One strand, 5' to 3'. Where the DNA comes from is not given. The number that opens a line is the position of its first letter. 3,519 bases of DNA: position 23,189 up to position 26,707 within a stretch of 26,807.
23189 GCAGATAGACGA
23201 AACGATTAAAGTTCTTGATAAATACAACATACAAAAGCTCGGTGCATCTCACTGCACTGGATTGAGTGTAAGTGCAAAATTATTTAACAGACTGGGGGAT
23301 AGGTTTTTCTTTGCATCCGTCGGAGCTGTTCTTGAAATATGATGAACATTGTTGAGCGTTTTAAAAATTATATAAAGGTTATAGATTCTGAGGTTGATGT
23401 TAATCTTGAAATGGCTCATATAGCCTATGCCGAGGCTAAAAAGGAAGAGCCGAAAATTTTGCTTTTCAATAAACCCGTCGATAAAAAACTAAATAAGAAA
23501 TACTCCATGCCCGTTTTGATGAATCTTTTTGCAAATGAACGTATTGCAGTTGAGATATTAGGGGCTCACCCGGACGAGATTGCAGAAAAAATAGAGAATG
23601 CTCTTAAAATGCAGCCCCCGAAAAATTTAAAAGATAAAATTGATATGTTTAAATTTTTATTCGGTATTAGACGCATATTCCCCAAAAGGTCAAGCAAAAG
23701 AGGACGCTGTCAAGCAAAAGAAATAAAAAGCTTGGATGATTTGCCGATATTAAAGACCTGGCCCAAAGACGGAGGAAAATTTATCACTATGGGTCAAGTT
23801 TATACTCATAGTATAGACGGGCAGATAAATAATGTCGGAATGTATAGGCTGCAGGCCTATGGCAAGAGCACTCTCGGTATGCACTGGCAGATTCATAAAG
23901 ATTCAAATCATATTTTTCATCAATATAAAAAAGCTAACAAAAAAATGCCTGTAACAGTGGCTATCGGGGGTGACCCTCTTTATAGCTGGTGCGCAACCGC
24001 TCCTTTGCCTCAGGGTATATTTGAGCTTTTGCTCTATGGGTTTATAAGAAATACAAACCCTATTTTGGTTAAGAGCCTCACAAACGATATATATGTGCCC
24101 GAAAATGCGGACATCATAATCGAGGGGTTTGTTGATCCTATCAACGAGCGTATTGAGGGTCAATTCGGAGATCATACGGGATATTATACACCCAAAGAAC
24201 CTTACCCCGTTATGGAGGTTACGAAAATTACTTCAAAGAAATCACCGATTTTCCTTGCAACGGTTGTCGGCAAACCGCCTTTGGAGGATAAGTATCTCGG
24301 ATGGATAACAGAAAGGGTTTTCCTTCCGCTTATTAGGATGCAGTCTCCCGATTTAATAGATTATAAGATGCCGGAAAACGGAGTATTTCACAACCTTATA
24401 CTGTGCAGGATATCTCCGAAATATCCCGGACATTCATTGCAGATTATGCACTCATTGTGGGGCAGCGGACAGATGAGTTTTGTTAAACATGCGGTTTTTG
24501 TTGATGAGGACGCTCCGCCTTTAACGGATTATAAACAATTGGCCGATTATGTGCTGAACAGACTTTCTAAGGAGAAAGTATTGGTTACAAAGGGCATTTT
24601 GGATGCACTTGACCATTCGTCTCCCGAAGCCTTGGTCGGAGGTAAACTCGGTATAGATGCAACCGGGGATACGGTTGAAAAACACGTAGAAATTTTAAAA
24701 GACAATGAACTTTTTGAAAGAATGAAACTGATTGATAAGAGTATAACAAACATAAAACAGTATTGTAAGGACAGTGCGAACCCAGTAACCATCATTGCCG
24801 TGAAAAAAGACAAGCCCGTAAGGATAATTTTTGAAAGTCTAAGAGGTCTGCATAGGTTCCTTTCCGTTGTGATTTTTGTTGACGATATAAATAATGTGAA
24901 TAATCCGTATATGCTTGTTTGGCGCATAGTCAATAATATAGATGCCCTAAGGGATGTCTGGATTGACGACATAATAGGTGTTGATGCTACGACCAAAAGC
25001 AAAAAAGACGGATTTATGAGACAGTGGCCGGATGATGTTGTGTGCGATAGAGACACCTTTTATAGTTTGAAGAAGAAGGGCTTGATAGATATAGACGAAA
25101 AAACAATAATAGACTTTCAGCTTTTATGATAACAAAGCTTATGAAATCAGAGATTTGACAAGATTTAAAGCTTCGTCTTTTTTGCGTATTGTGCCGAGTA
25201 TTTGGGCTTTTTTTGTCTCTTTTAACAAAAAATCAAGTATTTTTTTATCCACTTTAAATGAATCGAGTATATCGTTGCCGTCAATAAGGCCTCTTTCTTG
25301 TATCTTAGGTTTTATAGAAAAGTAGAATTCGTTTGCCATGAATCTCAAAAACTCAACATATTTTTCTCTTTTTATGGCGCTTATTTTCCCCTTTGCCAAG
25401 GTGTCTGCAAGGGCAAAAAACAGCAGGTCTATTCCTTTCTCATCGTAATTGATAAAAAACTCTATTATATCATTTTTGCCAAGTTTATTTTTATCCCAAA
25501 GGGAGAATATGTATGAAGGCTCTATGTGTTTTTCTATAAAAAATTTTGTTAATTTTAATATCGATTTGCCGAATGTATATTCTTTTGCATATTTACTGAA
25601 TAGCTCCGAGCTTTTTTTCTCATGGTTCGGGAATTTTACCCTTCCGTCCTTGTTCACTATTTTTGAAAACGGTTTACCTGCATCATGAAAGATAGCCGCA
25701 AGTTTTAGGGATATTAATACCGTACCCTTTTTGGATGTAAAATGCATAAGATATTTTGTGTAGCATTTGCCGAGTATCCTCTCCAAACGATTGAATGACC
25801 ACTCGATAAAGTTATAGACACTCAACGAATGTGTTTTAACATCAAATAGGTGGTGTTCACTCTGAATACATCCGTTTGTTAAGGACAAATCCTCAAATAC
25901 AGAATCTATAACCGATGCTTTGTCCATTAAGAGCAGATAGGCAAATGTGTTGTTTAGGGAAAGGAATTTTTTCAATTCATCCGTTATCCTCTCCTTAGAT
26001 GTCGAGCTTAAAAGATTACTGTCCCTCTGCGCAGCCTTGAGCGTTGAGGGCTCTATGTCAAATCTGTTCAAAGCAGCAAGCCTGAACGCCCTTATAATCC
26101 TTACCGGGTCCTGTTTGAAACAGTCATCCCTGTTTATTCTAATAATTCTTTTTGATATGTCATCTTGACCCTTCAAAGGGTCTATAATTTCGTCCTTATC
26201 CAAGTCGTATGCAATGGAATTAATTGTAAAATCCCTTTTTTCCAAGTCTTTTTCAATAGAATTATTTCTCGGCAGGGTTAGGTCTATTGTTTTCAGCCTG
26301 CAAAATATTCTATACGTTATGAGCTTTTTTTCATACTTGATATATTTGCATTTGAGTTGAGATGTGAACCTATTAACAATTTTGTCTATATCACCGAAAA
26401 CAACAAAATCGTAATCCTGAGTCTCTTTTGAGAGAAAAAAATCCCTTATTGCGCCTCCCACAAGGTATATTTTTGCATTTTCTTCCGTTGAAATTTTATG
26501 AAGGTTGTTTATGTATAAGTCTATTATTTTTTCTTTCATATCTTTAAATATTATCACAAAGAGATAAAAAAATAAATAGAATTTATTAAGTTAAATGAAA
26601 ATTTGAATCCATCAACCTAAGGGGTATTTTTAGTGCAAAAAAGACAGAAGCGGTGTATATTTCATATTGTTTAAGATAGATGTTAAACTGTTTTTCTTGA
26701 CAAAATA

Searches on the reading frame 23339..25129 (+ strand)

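Call 5: search_protein_families(library=pfam, proteins=[window:23339-25129:+], max_evalue=0.001)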
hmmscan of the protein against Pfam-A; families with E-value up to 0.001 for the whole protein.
window:23339-25129:+ (596 aa): 3 families
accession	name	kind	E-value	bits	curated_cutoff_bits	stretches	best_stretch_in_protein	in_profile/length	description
PF01977.22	UbiD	-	3.1e-71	239.2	23.3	1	119-313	5-206/206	3-octaprenyl-4-hydroxybenzoate carboxy-lyase Rift-related domain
PF20696.2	UbiD_C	-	2.7e-35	121.6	24.2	1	318-441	1-127/127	3-octaprenyl-4-hydroxybenzoate carboxy-lyase C-terminal domain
PF20695.2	UbiD_N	-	2.5e-13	50.3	24.3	1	10-88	8-77/78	3-octaprenyl-4-hydroxybenzoate carboxy-lyase N-terminal domain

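Call 7: search_protein_families(library=ncbifam, proteins=[window:23339-25129:+], max_evalue=0.001)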
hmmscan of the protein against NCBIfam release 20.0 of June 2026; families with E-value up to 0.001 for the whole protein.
window:23339-25129:+ (596 aa): 7 families
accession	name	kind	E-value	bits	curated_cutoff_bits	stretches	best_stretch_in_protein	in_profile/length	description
TIGR03701.1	mena_SCO4490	equivalog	1.4e-177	590.8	495.9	1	9-436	9-433/433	menaquinone biosynthesis decarboxylase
TIGR00148.1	TIGR00148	subfamily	4.2e-126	421.2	244.85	1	10-442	12-436/438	UbiD family decarboxylase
NF008175.0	PRK10922.1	equivalog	2.5e-69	234.1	788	1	9-444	19-458/497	4-hydroxy-3-polyprenylbenzoate decarboxylase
NF041204.1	VdcC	exception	1.5e-38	132.4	650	1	64-445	55-439/467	non-oxidative hydroxyarylic acid decarboxylases subunit C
TIGR02724.1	phenyl_P_beta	equivalog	1.3e-31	109.5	468.95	1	12-392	16-386/472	phenylphosphate carboxylase subunit beta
TIGR02723.1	phenyl_P_alpha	equivalog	4.7e-20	71.7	564.6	1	132-399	127-394/485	phenylphosphate carboxylase subunit alpha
NF041219.1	BagN_FevL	exception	1.9e-15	56.4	1000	1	131-313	144-328/502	bagremycin/ferroverdin biosynthesis UbiD family decarboxylase BagN/FevL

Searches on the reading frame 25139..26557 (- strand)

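Call 5: search_protein_families(library=pfam, proteins=[window:25139-26557:-], max_evalue=0.001)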
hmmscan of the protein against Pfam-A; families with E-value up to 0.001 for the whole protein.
window:25139-26557:- (472 aa): 3 families
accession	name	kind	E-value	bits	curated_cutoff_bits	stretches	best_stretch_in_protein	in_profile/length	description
PF01743.26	PolyA_pol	-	8.5e-21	75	23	1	30-140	1-126/126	Poly A polymerase head domain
PF12627.12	PolyA_pol_RNAbd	-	1e-09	38.4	22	1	166-224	2-60/64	Probable RNA and SrmB- binding site of polymerase A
PF01966.28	HD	-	9.2e-06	26.4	22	1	242-343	3-92/116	HD domain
